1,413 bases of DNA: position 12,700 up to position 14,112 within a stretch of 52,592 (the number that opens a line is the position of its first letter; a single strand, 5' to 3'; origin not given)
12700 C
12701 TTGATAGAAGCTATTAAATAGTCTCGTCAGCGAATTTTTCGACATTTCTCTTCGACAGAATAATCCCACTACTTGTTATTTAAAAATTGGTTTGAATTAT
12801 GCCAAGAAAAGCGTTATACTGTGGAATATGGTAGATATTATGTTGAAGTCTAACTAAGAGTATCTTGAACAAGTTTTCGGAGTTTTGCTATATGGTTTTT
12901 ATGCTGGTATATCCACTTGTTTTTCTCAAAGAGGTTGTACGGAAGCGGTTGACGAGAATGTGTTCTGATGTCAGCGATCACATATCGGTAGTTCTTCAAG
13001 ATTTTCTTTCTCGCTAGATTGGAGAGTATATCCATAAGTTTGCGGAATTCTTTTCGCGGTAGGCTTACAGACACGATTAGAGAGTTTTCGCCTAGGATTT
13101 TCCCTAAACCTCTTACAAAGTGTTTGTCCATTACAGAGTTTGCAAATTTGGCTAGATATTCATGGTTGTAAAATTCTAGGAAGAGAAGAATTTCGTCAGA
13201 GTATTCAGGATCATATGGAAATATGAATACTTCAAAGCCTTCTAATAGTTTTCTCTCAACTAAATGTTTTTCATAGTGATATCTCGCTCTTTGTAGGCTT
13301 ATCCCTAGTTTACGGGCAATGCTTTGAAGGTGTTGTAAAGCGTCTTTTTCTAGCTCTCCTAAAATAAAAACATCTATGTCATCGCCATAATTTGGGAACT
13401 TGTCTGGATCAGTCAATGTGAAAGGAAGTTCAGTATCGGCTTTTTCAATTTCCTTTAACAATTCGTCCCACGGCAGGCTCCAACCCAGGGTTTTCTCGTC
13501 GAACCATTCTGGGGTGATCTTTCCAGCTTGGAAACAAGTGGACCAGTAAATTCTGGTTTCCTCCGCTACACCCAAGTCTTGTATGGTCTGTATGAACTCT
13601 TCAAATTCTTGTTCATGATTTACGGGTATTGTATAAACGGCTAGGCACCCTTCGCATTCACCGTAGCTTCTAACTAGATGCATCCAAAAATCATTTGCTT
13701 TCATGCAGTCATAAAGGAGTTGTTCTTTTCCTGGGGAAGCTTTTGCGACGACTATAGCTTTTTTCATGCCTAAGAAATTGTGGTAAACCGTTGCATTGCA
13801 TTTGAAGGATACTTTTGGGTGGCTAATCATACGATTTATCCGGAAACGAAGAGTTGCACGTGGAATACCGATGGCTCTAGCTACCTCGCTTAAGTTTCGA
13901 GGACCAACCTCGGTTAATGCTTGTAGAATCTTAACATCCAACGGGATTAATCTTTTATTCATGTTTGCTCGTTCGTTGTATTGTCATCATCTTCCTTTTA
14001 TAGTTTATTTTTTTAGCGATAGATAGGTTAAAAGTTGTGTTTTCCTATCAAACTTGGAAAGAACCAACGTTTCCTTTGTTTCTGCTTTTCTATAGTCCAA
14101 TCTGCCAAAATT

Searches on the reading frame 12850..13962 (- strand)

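Call 48: search_protein_families(library=pfam, proteins=[window:12850-13962:-], max_evalue=0.0001)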
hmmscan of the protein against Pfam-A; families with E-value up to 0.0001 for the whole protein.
window:12850-13962:- (370 aa): 3 families
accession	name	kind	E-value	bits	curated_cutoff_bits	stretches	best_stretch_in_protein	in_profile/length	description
PF13404.12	HTH_AsnC-type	-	4.8e-11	42.7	27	1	8-45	4-41/42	AsnC-type helix-turn-helix domain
PF13412.12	HTH_24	-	6.6e-10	38.9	21.9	0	8-46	4-42/48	Winged helix-turn-helix DNA-binding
PF12840.13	HTH_20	-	5.8e-08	33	27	0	11-45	8-42/51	Helix-turn-helix domain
